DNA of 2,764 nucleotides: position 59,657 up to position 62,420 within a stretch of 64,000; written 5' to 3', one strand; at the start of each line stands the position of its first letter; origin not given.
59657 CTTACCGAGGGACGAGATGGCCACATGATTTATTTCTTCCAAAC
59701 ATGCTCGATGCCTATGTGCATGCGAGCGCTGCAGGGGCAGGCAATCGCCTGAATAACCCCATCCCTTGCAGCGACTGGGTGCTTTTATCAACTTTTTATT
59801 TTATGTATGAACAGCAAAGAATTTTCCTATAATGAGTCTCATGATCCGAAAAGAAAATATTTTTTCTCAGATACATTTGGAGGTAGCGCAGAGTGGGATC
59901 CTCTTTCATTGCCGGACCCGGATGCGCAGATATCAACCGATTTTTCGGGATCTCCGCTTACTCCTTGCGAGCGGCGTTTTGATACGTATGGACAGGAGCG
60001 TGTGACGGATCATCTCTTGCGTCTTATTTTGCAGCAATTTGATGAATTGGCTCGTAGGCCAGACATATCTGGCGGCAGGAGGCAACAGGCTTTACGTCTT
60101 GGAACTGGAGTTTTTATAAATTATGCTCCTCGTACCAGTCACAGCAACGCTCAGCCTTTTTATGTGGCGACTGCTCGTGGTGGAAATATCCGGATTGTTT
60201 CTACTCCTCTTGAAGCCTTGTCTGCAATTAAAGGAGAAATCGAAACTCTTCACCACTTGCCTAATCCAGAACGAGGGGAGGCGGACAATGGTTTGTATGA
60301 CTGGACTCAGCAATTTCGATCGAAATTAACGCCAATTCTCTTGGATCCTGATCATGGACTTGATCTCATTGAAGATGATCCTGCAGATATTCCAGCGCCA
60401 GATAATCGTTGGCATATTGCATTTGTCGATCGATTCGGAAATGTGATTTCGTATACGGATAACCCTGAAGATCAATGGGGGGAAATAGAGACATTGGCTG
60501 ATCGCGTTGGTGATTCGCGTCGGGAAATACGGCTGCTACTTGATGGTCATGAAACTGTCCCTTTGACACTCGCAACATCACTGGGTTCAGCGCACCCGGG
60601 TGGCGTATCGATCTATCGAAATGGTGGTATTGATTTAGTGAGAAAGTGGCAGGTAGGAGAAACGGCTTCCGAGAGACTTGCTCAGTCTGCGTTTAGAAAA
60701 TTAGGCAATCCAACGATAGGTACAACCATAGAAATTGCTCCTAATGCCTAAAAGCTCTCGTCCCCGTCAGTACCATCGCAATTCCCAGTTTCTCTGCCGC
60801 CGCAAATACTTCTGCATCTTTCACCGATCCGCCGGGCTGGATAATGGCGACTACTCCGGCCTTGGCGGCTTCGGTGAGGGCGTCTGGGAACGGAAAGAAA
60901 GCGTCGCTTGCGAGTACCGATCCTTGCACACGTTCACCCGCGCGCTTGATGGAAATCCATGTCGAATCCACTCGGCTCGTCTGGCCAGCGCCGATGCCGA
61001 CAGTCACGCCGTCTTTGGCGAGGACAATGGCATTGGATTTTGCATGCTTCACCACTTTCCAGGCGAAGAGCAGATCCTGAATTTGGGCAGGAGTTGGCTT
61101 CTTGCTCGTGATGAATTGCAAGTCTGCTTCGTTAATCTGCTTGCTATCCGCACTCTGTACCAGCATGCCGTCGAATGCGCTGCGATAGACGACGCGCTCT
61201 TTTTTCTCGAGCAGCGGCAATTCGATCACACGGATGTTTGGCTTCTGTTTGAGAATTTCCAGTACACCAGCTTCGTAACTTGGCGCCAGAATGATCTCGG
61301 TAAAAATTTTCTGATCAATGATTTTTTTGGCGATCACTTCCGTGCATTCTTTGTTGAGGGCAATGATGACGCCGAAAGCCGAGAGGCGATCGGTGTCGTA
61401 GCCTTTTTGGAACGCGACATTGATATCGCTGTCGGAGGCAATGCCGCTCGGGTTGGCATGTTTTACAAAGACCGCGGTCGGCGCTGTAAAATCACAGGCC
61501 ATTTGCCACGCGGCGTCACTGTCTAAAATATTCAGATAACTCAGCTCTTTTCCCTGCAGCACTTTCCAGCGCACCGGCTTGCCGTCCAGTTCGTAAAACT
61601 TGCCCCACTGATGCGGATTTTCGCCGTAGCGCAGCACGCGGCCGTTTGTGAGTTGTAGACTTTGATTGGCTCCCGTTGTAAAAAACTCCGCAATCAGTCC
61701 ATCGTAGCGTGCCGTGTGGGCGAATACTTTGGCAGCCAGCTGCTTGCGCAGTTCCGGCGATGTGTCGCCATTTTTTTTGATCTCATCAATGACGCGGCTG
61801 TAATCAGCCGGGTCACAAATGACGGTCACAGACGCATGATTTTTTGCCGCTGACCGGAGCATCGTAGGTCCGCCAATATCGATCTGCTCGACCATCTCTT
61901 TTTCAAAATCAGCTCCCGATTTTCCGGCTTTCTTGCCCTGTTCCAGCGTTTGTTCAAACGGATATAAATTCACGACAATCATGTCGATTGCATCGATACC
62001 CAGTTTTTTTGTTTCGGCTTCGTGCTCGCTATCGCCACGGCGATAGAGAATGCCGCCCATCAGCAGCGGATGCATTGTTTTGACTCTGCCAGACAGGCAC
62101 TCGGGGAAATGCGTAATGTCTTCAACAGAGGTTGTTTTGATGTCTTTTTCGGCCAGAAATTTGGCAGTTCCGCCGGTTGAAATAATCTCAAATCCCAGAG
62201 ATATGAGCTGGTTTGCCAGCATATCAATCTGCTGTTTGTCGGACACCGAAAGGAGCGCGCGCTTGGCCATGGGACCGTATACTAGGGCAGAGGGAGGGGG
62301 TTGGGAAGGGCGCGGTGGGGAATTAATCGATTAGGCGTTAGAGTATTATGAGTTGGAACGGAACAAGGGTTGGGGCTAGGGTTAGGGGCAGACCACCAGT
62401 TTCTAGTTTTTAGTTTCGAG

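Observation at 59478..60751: SAM-I OFF riboswitch controlling a divergent DUF62-like (SAM-cleaving enzyme family) gene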

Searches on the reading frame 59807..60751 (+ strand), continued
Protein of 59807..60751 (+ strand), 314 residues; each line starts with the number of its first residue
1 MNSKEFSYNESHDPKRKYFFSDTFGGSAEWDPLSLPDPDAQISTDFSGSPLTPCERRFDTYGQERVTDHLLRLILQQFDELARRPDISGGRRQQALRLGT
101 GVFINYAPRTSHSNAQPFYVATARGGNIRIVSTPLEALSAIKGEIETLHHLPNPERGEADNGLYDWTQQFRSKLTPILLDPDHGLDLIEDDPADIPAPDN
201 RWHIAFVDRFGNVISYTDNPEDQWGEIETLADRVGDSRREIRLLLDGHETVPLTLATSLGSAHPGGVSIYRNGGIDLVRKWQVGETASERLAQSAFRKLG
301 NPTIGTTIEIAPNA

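Call 90: list_cluster_members(proteins=[P0054, P0063, P0070, P0086, P0099, P0110, P0122, P0141, P0148, P0150])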
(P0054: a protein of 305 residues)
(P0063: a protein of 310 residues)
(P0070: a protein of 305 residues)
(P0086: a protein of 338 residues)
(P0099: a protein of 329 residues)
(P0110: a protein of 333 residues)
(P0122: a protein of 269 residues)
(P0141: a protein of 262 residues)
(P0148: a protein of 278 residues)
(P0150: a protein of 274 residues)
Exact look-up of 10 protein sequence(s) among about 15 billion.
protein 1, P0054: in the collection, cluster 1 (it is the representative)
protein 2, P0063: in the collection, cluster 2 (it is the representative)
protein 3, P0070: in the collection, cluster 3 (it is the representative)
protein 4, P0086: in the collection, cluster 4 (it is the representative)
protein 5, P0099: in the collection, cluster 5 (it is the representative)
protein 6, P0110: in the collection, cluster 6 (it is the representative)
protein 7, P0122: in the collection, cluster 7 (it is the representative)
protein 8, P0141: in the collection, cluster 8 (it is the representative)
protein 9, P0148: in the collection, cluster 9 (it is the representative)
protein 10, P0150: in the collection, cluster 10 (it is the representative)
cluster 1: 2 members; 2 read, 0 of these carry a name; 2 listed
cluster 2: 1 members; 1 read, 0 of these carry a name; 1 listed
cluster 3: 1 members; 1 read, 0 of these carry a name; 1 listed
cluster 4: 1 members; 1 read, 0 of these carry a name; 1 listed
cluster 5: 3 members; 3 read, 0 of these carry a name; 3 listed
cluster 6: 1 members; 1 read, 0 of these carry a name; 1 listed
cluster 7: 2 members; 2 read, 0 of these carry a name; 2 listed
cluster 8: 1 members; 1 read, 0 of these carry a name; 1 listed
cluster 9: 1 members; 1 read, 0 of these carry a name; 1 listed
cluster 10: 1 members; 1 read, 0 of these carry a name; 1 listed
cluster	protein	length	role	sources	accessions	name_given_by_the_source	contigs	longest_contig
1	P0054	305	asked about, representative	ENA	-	-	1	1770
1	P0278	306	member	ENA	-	-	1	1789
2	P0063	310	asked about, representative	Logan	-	-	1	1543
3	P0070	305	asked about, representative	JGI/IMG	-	-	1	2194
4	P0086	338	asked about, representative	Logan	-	-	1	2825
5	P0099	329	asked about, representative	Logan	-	-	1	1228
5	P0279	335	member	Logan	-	-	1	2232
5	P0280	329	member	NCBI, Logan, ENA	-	-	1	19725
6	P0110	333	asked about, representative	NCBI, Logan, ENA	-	-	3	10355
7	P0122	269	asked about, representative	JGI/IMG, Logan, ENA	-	-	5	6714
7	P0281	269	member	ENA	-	-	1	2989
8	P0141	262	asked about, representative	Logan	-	-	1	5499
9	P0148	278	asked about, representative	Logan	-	-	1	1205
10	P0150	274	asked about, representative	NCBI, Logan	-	-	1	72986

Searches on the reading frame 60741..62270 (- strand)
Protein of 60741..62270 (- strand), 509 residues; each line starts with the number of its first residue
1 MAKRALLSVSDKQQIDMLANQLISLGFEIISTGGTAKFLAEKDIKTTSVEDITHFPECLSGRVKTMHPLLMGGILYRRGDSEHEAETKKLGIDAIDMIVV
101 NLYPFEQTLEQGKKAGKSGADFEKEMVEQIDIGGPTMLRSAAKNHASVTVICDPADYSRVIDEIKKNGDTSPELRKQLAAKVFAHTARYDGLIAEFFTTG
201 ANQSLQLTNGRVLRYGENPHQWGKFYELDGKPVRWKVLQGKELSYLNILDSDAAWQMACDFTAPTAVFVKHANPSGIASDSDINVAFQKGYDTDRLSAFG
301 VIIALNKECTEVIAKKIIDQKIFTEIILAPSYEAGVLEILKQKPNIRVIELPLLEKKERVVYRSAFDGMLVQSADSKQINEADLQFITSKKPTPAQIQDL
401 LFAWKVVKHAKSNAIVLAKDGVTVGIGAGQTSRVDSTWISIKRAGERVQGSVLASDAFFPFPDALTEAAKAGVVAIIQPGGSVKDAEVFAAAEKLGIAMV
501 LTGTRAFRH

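Call 6: search_protein_families(library=pfam, proteins=[window:60741-62270:-], max_evalue=1)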
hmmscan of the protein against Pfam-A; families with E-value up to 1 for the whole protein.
window:60741-62270:- (509 aa): 2 families
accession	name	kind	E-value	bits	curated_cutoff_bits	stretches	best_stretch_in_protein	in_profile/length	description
PF01808.24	AICARFT_IMPCHas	-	6.1e-110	368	25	1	141-442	1-310/311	AICARFT/IMPCHase bienzyme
PF02142.27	MGS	-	4.1e-19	69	24.1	1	18-136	5-94/94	MGS-like domain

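Call 87: search_protein_families(library=ncbifam, proteins=[window:60741-62270:-], max_evalue=0.00001)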
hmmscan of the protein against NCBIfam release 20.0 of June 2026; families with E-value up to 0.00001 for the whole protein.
window:60741-62270:- (509 aa): 3 families
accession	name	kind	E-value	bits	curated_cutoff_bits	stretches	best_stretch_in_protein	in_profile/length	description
NF002049.0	PRK00881.1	equivalog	5e-196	652.4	402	1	1-509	4-510/510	bifunctional phosphoribosylaminoimidazolecarboxamide formyltransferase/IMP cyclohydrolase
TIGR00355.1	purH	equivalog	2.1e-173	577.8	528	1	3-509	1-511/511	bifunctional phosphoribosylaminoimidazolecarboxamide formyltransferase/IMP cyclohydrolase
NF005492.0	PRK07106.1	equivalog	4.8e-49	167.3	415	2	212-444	5-260/390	phosphoribosylaminoimidazolecarboxamide formyltransferase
